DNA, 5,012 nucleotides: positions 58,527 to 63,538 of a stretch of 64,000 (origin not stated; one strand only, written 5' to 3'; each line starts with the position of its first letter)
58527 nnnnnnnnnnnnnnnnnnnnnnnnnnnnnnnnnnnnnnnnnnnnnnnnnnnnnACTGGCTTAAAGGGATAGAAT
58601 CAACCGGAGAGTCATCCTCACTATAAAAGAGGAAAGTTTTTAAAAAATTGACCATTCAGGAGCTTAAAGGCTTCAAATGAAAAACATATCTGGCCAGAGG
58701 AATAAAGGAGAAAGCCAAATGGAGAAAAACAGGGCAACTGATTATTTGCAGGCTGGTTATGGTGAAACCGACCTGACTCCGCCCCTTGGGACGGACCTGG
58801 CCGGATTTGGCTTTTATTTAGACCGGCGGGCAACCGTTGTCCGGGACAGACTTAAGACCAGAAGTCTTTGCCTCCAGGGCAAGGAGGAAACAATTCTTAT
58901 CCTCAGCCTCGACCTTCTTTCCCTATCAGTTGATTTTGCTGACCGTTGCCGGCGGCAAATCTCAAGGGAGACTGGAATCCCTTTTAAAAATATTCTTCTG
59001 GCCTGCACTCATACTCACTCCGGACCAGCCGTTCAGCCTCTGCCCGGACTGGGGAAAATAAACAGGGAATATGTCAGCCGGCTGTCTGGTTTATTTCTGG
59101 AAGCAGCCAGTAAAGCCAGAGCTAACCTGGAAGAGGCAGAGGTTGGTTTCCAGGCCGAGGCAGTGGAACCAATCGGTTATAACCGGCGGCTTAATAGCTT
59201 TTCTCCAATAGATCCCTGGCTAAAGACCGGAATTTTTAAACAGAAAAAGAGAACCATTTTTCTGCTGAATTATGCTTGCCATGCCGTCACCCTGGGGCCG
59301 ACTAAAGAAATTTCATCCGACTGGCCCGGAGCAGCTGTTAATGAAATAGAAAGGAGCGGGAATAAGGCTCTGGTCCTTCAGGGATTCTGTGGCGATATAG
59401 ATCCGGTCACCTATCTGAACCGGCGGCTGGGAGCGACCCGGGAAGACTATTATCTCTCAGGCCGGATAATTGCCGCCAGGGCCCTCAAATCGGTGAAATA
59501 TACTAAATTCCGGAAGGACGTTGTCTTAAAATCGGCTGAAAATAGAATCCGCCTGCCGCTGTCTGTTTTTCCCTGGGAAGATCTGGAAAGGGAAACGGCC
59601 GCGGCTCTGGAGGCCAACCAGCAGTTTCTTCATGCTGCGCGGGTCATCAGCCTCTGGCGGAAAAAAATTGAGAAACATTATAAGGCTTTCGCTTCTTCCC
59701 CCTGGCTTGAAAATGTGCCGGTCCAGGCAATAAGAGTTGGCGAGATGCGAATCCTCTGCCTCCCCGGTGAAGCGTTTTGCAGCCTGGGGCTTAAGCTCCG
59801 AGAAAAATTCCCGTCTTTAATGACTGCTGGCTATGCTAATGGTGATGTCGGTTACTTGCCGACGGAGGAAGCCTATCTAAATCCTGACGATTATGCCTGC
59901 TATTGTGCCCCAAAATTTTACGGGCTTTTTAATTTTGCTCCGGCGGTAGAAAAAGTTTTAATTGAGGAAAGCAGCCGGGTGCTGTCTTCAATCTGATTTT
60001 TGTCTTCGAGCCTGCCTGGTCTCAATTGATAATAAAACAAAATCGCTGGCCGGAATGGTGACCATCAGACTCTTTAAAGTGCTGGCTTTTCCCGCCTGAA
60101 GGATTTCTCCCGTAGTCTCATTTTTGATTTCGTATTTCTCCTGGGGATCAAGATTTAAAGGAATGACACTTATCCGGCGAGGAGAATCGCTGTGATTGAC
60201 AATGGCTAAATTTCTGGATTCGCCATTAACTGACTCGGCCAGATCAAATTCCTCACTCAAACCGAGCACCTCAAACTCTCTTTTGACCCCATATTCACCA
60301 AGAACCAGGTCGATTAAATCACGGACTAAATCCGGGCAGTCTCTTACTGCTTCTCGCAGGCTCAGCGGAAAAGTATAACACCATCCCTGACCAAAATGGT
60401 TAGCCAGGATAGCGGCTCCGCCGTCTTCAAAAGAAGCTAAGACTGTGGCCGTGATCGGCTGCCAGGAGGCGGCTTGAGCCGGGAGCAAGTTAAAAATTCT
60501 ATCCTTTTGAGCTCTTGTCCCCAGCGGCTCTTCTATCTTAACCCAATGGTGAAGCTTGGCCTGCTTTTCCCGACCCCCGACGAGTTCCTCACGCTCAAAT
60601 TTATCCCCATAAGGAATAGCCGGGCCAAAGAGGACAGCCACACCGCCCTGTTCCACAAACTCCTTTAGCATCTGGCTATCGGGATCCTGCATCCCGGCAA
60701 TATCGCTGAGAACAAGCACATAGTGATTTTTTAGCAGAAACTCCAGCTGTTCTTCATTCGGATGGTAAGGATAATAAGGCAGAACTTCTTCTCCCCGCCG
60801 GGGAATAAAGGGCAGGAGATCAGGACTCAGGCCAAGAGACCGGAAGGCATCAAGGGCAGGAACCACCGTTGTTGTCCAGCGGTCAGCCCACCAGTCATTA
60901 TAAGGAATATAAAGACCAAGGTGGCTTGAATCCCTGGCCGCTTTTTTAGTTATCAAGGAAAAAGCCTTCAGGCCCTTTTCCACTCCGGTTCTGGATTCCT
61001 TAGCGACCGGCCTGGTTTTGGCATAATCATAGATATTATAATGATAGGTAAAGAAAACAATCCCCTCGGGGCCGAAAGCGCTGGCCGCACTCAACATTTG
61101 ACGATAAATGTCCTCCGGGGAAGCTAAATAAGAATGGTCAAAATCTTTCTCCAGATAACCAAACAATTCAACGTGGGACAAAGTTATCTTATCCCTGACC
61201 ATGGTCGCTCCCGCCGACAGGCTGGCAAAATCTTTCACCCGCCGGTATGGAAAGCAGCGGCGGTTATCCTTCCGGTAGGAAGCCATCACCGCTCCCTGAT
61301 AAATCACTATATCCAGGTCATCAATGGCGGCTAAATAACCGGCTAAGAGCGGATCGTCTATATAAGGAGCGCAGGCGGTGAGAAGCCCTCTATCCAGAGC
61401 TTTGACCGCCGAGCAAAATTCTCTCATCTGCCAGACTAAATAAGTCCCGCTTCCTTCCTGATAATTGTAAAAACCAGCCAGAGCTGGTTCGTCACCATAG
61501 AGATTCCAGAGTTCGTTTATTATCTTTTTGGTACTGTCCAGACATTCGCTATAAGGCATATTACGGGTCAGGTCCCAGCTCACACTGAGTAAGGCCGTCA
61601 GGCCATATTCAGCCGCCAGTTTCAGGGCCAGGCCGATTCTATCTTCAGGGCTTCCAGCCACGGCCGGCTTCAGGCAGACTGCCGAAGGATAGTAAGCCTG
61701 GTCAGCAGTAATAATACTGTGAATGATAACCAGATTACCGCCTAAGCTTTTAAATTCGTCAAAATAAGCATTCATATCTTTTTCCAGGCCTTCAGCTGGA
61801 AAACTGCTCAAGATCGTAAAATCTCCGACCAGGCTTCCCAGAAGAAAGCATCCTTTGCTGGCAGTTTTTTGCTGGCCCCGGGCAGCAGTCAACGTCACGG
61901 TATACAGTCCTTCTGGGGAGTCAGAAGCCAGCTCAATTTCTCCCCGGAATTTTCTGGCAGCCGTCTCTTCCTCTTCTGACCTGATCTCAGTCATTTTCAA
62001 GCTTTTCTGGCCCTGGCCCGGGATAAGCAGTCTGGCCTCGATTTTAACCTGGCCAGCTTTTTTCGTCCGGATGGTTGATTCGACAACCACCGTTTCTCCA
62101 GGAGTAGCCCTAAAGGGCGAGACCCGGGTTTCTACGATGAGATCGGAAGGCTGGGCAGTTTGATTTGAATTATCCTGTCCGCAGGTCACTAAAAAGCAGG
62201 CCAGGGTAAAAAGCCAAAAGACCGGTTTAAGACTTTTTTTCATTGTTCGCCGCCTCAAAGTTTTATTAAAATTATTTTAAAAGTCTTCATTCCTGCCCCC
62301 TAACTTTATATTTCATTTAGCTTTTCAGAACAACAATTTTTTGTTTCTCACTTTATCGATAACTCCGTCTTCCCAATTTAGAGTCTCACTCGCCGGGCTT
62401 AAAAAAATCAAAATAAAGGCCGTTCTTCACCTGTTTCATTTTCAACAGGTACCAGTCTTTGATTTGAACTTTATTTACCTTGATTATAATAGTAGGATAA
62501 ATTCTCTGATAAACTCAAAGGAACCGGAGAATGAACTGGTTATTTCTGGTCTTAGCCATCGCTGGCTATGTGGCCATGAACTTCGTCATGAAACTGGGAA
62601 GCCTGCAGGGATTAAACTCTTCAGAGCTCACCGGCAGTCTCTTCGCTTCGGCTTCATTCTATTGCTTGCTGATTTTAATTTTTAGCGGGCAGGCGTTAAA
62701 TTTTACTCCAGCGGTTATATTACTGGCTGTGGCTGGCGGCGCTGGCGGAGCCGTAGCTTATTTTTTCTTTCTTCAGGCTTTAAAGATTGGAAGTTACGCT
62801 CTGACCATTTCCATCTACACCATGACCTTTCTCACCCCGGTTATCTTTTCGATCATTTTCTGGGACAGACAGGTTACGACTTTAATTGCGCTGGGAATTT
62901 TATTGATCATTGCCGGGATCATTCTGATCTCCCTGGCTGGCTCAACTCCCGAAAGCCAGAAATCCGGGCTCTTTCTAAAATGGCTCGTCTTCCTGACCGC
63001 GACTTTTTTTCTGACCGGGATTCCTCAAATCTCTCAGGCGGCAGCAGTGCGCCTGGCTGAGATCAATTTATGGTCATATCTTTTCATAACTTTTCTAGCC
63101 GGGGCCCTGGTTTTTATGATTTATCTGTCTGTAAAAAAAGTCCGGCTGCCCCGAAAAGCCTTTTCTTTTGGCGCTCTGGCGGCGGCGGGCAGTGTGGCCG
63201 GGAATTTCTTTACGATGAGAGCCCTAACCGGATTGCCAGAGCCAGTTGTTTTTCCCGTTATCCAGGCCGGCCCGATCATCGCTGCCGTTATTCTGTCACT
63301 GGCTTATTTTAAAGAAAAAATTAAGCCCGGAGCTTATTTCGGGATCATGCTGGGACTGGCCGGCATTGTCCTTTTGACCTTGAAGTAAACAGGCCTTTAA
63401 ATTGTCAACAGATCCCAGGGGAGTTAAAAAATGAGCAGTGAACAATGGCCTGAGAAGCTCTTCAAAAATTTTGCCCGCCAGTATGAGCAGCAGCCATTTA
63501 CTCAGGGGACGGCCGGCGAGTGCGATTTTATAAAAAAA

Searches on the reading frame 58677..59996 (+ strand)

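Call 58: search_protein_families(library=pfam, proteins=[window:58677-59996:+], max_evalue=0.00001)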
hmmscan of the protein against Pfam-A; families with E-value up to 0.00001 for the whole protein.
window:58677-59996:+ (439 aa): 1 family
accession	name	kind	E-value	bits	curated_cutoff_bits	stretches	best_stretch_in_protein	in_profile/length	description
PF04734.18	Ceramidase_alk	-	1.2e-12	47.7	32.1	1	26-176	3-162/509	Neutral/alkaline non-lysosomal ceramidase, N-terminal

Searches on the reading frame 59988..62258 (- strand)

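Call 58: search_protein_families(library=pfam, proteins=[window:59988-62258:-], max_evalue=0.00001)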
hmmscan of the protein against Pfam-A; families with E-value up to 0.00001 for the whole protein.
window:59988-62258:- (756 aa): 1 family
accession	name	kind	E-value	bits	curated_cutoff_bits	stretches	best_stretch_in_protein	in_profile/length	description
PF14488.12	DUF4434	-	7.5e-08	32.7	30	1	165-406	24-273/283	Domain of unknown function (DUF4434)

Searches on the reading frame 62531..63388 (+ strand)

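Call 58: search_protein_families(library=pfam, proteins=[window:62531-63388:+], max_evalue=0.00001)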
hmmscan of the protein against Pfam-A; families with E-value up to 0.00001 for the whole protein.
window:62531-63388:+ (285 aa): 1 family
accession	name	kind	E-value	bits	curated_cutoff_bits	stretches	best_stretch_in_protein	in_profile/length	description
PF00892.27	EamA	-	1.2e-16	61.7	28.2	2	153-283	6-134/135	EamA-like transporter family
